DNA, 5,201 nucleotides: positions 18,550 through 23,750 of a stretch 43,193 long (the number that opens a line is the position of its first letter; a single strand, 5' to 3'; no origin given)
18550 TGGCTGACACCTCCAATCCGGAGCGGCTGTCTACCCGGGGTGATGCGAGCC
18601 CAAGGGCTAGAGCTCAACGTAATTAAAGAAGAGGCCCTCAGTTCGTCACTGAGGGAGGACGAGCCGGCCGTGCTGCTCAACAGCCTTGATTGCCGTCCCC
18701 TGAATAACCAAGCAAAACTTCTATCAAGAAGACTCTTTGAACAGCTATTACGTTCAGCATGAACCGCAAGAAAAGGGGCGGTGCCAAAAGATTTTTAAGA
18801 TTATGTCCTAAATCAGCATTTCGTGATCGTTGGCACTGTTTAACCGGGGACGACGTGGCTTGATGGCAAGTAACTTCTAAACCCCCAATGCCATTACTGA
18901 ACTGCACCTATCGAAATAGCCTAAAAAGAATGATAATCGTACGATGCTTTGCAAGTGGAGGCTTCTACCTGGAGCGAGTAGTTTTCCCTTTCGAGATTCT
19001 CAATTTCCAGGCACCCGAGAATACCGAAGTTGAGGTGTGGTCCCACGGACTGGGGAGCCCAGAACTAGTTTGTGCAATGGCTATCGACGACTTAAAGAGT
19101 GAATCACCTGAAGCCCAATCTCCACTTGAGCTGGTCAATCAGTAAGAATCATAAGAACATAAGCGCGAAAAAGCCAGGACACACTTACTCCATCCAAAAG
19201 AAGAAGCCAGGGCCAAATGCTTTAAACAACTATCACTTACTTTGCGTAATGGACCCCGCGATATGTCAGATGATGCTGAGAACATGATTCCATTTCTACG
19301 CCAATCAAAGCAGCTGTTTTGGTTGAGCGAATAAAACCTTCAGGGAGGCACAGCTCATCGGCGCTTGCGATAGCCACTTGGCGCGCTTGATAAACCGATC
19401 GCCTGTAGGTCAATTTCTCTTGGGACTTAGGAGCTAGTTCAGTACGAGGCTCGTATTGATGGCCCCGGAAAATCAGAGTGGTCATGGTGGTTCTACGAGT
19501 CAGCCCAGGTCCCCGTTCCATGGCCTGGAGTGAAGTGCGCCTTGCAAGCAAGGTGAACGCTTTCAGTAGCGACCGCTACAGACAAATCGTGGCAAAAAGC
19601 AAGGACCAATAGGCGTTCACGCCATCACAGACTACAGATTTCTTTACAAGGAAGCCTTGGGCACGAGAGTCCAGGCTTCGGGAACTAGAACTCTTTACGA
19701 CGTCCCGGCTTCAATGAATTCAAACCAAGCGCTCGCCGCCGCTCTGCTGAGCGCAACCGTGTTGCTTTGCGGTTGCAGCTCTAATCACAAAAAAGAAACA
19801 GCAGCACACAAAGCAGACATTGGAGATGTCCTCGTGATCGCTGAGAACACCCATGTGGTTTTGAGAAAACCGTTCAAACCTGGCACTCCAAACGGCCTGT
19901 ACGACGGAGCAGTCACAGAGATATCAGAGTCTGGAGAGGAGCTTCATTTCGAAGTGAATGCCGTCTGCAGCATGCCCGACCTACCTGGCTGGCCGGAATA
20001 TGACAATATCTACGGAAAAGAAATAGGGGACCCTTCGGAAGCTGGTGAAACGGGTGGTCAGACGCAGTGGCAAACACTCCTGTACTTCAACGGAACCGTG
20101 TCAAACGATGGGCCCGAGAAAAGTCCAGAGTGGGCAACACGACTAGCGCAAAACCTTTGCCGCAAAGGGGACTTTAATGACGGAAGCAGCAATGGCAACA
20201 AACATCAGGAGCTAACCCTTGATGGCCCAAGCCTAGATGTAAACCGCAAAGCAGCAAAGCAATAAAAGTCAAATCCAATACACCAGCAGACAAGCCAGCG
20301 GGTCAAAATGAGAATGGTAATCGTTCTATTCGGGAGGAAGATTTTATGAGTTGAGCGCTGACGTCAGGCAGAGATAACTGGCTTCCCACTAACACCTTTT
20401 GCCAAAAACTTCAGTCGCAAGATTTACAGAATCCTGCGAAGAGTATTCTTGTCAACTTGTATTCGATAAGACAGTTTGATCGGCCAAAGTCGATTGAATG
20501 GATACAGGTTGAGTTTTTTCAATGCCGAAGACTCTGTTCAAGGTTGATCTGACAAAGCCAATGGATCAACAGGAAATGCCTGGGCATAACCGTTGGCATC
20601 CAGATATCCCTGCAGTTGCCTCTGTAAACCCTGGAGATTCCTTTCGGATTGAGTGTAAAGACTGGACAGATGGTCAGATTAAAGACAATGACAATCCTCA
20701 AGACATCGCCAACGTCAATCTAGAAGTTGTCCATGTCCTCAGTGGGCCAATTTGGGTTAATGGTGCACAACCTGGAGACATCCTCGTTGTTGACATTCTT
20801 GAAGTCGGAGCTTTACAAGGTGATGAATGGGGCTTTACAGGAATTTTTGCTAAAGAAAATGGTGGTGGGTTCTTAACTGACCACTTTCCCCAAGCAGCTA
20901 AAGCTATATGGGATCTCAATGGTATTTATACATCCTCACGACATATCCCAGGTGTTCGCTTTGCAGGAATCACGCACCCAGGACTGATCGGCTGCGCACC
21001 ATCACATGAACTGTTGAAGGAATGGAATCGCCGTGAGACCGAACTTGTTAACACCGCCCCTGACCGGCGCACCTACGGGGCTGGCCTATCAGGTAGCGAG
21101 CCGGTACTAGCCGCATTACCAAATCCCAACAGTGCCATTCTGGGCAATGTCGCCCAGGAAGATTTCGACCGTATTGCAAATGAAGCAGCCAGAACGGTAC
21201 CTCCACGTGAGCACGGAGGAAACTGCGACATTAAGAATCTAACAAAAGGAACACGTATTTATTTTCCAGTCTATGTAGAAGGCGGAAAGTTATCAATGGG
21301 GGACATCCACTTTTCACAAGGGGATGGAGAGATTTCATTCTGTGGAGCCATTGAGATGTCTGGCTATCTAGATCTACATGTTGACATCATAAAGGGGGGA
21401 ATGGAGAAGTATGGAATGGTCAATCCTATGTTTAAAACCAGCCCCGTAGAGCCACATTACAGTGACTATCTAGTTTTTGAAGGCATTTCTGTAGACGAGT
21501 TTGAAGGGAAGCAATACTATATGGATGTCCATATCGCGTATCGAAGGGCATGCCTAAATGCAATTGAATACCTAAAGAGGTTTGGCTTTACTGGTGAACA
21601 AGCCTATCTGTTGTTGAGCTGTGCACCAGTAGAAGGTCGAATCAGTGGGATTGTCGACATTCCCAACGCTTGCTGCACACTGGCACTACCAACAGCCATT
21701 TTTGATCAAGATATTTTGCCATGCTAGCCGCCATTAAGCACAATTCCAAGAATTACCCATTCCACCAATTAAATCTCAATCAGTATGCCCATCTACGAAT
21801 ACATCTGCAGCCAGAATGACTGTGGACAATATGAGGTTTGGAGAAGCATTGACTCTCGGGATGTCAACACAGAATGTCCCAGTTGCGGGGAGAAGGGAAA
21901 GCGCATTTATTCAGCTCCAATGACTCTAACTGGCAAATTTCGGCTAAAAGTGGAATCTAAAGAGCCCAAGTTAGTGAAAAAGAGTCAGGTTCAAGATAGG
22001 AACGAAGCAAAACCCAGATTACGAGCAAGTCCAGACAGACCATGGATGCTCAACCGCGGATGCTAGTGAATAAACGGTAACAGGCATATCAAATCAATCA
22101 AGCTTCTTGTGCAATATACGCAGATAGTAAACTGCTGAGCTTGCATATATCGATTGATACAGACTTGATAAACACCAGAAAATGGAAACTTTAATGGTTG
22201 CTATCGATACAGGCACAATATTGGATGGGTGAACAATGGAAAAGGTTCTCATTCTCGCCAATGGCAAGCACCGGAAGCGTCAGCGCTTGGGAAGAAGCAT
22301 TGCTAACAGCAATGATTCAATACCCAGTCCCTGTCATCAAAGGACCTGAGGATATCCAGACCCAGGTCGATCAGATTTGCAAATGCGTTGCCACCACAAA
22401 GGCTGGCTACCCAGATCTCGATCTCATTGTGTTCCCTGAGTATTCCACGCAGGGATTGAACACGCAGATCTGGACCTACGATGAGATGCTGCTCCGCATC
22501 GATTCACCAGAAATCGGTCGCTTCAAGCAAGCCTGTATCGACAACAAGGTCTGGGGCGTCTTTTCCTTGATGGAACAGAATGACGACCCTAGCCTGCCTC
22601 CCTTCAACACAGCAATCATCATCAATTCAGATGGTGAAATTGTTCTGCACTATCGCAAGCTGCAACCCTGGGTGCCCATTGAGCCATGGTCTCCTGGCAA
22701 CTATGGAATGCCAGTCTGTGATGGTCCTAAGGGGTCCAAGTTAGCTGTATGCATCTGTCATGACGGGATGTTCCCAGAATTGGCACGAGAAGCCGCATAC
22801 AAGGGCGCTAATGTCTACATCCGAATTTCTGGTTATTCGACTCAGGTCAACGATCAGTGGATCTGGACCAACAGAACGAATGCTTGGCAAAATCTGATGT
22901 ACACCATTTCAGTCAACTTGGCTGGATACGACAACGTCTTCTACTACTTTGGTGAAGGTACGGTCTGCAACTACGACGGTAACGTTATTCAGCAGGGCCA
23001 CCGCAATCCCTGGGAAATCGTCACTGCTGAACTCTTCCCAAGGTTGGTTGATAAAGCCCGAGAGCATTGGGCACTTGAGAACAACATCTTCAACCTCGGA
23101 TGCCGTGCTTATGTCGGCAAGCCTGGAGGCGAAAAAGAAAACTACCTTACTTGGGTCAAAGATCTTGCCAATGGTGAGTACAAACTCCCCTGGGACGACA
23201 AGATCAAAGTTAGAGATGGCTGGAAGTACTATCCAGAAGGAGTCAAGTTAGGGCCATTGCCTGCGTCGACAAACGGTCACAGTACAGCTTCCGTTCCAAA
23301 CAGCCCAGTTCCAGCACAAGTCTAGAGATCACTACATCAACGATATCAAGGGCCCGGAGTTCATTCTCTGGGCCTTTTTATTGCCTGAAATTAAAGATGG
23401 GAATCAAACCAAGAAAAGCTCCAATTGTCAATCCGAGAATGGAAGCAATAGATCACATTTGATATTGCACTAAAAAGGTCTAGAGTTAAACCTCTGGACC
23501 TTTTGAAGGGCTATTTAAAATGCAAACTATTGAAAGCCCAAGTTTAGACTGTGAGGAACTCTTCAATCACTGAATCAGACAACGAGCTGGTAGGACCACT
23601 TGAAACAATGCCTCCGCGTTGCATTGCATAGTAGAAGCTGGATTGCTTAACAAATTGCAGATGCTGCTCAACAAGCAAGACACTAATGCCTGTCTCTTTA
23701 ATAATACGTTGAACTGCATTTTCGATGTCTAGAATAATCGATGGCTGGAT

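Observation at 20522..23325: Two evolutionarily unrelated formamidases (FmdA-type and AmiF-type) in one co-oriented module with an FmdB zinc-ribbon gene between them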

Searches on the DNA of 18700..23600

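Call 39: search_rna_families(source=window, start=18700, end=23600, threshold=evalue, max_evalue=1)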
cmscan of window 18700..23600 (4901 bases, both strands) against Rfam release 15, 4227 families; matches with E-value up to 1: 1.
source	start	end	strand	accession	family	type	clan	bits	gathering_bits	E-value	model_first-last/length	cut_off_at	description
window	19504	19562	-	RF01704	Glutamine-II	Cis-reg; riboswitch;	-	64.8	33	1.7e-14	1-60/60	no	Glutamine-II riboswitch aptamer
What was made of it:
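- Tried and rejected: Rfam at a permissive threshold found nothing between 19600 and 23600 (call 39).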

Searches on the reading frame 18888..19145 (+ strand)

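Call 58: search_protein_families(library=pfam, proteins=[window:18888-19145:+], max_evalue=0.01)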
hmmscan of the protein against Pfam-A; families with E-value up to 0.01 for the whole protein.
window:18888-19145:+ (85 aa): 1 family
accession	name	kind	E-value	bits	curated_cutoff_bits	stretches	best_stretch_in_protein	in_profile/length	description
PF08865.16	DUF1830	-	4.6e-18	65.4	25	1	6-69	1-64/66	Domain of unknown function (DUF1830)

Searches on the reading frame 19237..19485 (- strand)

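Call 58: search_protein_families(library=pfam, proteins=[window:19237-19485:-], max_evalue=0.01)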
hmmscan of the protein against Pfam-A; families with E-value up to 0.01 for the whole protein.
window:19237-19485:- (82 aa): 1 family
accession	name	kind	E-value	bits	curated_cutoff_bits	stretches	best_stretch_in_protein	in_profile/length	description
PF14105.11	DUF4278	-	3.9e-08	34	25.3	1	3-38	2-39/57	Domain of unknown function (DUF4278)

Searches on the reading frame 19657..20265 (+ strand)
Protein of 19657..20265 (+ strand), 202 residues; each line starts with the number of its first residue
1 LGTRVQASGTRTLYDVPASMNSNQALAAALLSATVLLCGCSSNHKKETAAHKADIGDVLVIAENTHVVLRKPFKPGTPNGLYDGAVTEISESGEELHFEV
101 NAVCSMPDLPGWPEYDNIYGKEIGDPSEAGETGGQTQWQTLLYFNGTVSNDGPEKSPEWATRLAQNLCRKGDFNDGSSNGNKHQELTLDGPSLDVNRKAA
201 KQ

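Call 3: search_protein_families(library=pfam, proteins=[window:19657-20265:+])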
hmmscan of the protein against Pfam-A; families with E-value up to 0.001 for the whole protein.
window:19657-20265:+ (202 aa): 0 families

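Call 4: search_protein_families(library=ncbifam, proteins=[window:19657-20265:+])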
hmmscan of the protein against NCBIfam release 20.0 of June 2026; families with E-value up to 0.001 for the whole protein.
window:19657-20265:+ (202 aa): 0 families

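Call 50: find_homologous_proteins(query=window:19714-20265:+, max_evalue=0.00001)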
Query window:19714-20265:+ (183 aa): 83 proteins with E <= 0.00001 among 531 candidates.
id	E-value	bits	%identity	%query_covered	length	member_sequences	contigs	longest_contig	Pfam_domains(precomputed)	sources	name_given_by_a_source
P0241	2.7e-120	417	99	100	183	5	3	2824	-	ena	-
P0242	1.9e-85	303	73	98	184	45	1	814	-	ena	-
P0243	5.8e-75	269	64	100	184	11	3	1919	-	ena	-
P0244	2.0e-74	267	65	100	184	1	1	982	-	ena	-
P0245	1.8e-71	258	64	98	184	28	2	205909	-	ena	-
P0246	2.9e-67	244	67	89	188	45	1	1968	-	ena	-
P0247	3.3e-55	205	61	79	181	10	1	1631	-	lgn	-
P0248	4.5e-53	198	59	83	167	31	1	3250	-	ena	-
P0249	2.3e-50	189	57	84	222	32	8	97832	-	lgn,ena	-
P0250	1.7e-49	186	55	84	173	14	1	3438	-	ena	-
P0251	2.1e-49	186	56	84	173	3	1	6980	-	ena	-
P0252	1.1e-48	183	55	84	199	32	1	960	-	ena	-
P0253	1.6e-48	183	57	82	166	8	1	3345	-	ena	-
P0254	9.9e-48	180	52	84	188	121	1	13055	-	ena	-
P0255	2.3e-47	179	55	84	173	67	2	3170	-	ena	-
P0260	1.7e-45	173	53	82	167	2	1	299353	-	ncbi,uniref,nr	ncbi:hypothetical protein [Synechococcus sp. UW179A]|uniref:hypothetical protein n=1 Tax=Synechococc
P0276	3.5e-44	169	53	86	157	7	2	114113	-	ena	-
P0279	5.6e-44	168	61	69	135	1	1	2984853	-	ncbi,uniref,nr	ncbi:hypothetical protein EVJ50_10840 [Synechococcus sp. RSCCF101]|uniref:hypothetical protein n=1 T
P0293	9.8e-43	164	54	75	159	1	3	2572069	-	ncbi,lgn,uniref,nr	ncbi:hypothetical protein KR52_02915 [Synechococcus sp. KORDI-52]|uniref:hypothetical protein n=1 Ta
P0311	3.7e-40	156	50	81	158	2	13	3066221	-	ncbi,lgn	-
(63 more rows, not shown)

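Call 51: find_encoding_contigs(protein=P0293, flank=6000, max_places=2)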
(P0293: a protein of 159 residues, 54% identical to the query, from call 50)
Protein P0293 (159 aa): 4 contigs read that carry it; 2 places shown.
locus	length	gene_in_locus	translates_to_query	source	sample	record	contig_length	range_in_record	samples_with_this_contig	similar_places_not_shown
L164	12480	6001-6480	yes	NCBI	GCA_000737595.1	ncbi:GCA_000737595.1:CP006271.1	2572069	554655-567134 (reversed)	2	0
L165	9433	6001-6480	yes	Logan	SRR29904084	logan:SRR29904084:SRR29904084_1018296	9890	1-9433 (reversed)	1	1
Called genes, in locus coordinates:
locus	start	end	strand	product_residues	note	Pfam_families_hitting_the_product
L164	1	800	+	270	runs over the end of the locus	PF01063:Aminotran_4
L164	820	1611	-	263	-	PF05116:S6PP (faint), PF08282:Hydrolase_3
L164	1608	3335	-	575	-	PF00128:Alpha-amylase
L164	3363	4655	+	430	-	-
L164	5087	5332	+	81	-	PF08865:DUF1830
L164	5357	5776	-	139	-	-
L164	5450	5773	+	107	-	-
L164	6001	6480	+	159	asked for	-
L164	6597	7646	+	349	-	PF00795:CN_hydrolase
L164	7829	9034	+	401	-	PF03069:FmdA_AmdA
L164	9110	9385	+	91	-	PF09723:Zn_ribbon_8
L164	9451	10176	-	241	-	PF00005:ABC_tran, PF13304:AAA_21 (faint)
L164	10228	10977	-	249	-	PF02463:SMC_N (faint), PF00005:ABC_tran, PF13304:AAA_21 (faint), PF12399:BCA_ABC_TP_C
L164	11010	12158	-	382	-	PF02653:BPD_transp_2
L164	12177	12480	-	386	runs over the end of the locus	PF02653:BPD_transp_2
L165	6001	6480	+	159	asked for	-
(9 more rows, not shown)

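Call 52: find_encoding_contigs(protein=P0279, flank=6000, max_places=2)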
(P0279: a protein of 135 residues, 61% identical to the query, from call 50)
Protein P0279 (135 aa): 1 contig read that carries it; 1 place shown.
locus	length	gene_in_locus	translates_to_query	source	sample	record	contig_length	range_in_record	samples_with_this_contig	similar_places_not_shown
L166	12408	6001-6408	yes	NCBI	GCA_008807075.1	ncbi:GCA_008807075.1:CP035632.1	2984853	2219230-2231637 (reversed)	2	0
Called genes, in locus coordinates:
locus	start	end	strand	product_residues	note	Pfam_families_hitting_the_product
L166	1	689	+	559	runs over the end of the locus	PF06418:CTP_synth_N, PF00117:GATase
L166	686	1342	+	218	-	PF04055:Radical_SAM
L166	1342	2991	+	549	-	PF03924:CHASE, PF00990:GGDEF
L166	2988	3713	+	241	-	PF00733:Asn_synthase (weak), PF06508:QueC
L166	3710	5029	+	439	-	PF00425:Chorismate_bind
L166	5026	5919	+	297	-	PF01063:Aminotran_4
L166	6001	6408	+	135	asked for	-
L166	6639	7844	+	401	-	PF03069:FmdA_AmdA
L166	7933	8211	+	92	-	PF09723:Zn_ribbon_8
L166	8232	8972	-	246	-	PF00005:ABC_tran, PF13304:AAA_21 (faint)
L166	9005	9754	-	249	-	PF02463:SMC_N, PF00005:ABC_tran, PF13304:AAA_21 (faint), PF12399:BCA_ABC_TP_C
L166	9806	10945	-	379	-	PF02653:BPD_transp_2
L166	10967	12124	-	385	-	PF02653:BPD_transp_2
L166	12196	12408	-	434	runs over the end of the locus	PF13458:Peripla_BP_6, PF13433:Peripla_BP_5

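Call 53: find_encoding_contigs(protein=P0260, flank=6000, max_places=2)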
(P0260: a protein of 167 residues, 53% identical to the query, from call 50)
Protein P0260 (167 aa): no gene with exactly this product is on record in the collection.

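Call 54: find_encoding_contigs(protein=P0311, flank=5000, max_places=4)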
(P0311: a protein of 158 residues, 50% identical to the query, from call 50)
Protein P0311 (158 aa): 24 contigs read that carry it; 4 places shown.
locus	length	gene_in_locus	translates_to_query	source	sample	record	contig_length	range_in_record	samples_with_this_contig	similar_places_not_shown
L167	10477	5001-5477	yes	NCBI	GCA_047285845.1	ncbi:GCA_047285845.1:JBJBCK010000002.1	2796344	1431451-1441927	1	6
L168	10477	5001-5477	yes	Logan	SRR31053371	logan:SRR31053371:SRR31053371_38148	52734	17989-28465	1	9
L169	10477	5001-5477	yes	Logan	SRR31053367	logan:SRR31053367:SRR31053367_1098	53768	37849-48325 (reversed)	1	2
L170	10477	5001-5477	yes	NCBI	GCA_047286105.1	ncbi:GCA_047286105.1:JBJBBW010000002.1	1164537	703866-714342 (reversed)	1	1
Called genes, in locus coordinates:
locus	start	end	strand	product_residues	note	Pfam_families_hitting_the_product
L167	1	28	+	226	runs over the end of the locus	PF00733:Asn_synthase (weak), PF02568:ThiI (weak), PF06508:QueC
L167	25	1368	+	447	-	PF00425:Chorismate_bind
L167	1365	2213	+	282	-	PF01063:Aminotran_4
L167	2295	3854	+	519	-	PF00324:AA_permease, PF13520:AA_permease_2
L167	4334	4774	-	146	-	-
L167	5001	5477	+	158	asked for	-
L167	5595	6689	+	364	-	PF00795:CN_hydrolase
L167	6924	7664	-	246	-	PF00005:ABC_tran, PF13304:AAA_21 (weak)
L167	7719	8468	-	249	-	PF02463:SMC_N, PF00005:ABC_tran, PF13304:AAA_21 (faint), PF12399:BCA_ABC_TP_C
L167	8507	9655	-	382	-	PF02653:BPD_transp_2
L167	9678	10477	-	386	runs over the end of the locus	PF02653:BPD_transp_2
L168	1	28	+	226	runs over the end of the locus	PF00733:Asn_synthase (weak), PF02568:ThiI (weak), PF06508:QueC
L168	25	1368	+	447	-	PF00425:Chorismate_bind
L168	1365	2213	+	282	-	PF01063:Aminotran_4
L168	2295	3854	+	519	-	PF00324:AA_permease, PF13520:AA_permease_2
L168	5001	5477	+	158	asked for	-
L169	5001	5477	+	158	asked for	-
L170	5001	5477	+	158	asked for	-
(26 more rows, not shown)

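Call 55: find_encoding_contigs(protein=P0276, flank=5000, max_places=2)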
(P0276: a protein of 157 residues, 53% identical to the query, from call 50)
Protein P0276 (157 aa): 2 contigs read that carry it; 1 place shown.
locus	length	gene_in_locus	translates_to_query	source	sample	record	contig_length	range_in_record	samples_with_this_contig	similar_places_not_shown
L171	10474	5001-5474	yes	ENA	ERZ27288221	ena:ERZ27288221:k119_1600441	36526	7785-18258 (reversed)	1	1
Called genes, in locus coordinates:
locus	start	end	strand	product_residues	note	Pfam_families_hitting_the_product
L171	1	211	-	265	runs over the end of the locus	PF00702:Hydrolase (faint), PF08282:Hydrolase_3 (weak), PF05116:S6PP (weak), PF08282:Hydrolase_3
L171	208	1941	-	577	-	PF00128:Alpha-amylase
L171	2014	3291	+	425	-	-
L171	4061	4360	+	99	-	PF08865:DUF1830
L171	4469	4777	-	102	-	-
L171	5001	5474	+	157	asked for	-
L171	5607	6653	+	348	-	PF00795:CN_hydrolase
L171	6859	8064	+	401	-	PF03069:FmdA_AmdA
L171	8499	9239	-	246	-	PF00005:ABC_tran, PF13304:AAA_21 (faint)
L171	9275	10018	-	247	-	PF02463:SMC_N, PF00005:ABC_tran, PF13304:AAA_21 (faint), PF12399:BCA_ABC_TP_C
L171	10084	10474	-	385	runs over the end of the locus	PF02653:BPD_transp_2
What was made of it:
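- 19714..20265 (+): orf202: picocyanobacteria-specific lipoprotein of unknown function, always directly upstream of the formamidase gene(s). The likely start is ATG 19714; list_orfs calls it from TTG 19657. All 4 orf202 homologues whose contigs could be looked up (8 places) have a formamidase gene directly downstream (calls 51, 52, 54, 55).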

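Call 58: search_protein_families(library=pfam, proteins=[window:19714-20265:+], max_evalue=0.01)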
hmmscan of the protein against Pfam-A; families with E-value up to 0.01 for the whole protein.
window:19714-20265:+ (183 aa): 0 families
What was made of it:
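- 19714..20265 (+): It has no Pfam or NCBIfam hit (calls 3, 4, 58).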

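Call 63: predict_structure(alignment_id=A3)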
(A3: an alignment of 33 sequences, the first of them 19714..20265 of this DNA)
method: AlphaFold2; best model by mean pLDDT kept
length: 183 residues; sequences in the alignment: 33
mean_pLDDT: 78.5   pTM: 0.69
mean pLDDT of the five models: 78.5, 76.2, 75.0, 75.0, 74.4
residues with pLDDT >= 90: 100; 70-90: 25; 50-70: 18; < 50: 40
segments of 3 or more residues with pLDDT < 50: 1-4, 17-20, 155-183
pLDDT, mean of each block of 10 residues (from residue 1): 51 51 70 95 93 91 96 96 89 91 97 90 93 96 93 48 39 44 46
secondary structure, 60 per line:
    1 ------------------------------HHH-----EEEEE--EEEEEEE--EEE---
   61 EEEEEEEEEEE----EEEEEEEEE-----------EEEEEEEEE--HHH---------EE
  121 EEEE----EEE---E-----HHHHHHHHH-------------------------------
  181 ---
elements in order: E39-43 E46-52 E55-57 E61-71 E76-84 E96-104 E119-124 E129-131 H141-149

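Call 65: fold_search(model_id=the predicted structure, library=pdb)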
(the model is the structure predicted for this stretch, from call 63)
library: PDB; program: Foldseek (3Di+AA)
matches with E <= 10: 305; with E <= 0.001: 0
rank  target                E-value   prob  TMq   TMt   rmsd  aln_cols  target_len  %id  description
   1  4uxe_A                2.0e-01  0.30  0.22  0.12  22.6       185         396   10  Crystal structure of the carboxy-terminal region of the bacteriophage T4 proximal long tail fibre protein gp34, P21 se (released 2015-08-19)
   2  9hag                  2.4e-01  0.44  0.24  0.36  10.7        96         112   18  De novo designed beta barrel fold BBF-14 (released 2024-12-18)
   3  9hac_A                2.7e-01  0.33  0.24  0.34  11.9       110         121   15  De novo designed BBF-14 beta barrel with computationally designed BBF-14_b4 binder (released 2024-12-18)
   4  5nxf_A                4.3e-01  0.20  0.22  0.10  22.5       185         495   10  Crystal structure of the carboxy-terminal region of the bacteriophage T4 proximal long tail fibre protein gp34, residu (released 2017-07-12)
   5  8j07_i5               5.1e-01  0.04  0.14  0.04  16.6       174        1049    9  96nm repeat of human respiratory doublet microtubule and associated axonemal complexes (released 2023-07-26)
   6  4uxg_C                5.4e-01  0.16  0.22  0.12  22.2       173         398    9  Crystal structure of the carboxy-terminal region of the bacteriophage T4 proximal long tail fibre protein gp34, R32 na (released 2015-09-30)
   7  4uxe_B                6.0e-01  0.15  0.22  0.12  22.2       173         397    9  Crystal structure of the carboxy-terminal region of the bacteriophage T4 proximal long tail fibre protein gp34, P21 se (released 2015-08-19)
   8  5nxf_B                7.1e-01  0.16  0.23  0.10  22.5       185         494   10  Crystal structure of the carboxy-terminal region of the bacteriophage T4 proximal long tail fibre protein gp34, residu (released 2017-07-12)
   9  6ttk_C                7.1e-01  0.11  0.18  0.12  14.0       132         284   10  Crystal structure of the kelch domain of human KLHL12 in complex with DVL1 peptide (released 2020-02-12)
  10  4uxg_K                9.0e-01  0.13  0.22  0.12  22.2       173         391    9  Crystal structure of the carboxy-terminal region of the bacteriophage T4 proximal long tail fibre protein gp34, R32 na (released 2015-09-30)
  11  5nxh_A                1.0e+00  0.13  0.22  0.09  22.6       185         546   10  Crystal structure of the carboxy-terminal region of the bacteriophage T4 proximal long tail fibre protein gp34, residu (released 2017-07-12)
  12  9hdh_A                1.0e+00  0.10  0.20  0.11  16.1       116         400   10  Structure of s.c.Osh6 in complex with Ist2 732-761 and POPS (released 2025-09-03)
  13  6czh_B                1.1e+00  0.14  0.22  0.34   9.8        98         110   11  Structure of a redesigned beta barrel, mFAP0, bound to DFHBI (released 2018-09-19)
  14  4uxg_D                1.2e+00  0.12  0.23  0.12  22.3       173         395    9  Crystal structure of the carboxy-terminal region of the bacteriophage T4 proximal long tail fibre protein gp34, R32 na (released 2015-09-30)
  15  4uxg_H                1.3e+00  0.11  0.22  0.11  22.3       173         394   10  Crystal structure of the carboxy-terminal region of the bacteriophage T4 proximal long tail fibre protein gp34, R32 na (released 2015-09-30)
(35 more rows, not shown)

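Call 72: search_protein_representatives(alignment_id=A3)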
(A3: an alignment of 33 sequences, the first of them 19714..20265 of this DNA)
Query: 33 sequences, 161 profile positions. Proteins with E-value up to 0.001 (for the whole library): 28; up to 1e-10: 23; up to 1e-30: 16. The best 28 are listed.
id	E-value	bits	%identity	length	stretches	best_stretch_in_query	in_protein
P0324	4.6e-68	244.3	-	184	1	4-160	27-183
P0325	5.3e-64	231.1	-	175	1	8-156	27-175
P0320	3.6e-59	215.4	-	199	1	17-159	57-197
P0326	1.7e-50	187.3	-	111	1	49-156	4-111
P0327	4.1e-46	173.0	-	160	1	12-158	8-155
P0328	3.2e-45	170.1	-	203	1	11-158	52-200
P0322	8.6e-42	158.9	-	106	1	67-156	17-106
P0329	1.4e-40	155.0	-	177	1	13-159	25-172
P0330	1.9e-39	151.3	-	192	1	10-157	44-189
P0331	4.0e-38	147.0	-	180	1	16-158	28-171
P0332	9.0e-38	145.9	-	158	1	13-157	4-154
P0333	1.0e-34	135.9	-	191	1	15-156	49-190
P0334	4.0e-34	134.0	-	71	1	86-156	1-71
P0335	1.5e-33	132.1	-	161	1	11-156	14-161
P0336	4.4e-33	130.6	-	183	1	19-158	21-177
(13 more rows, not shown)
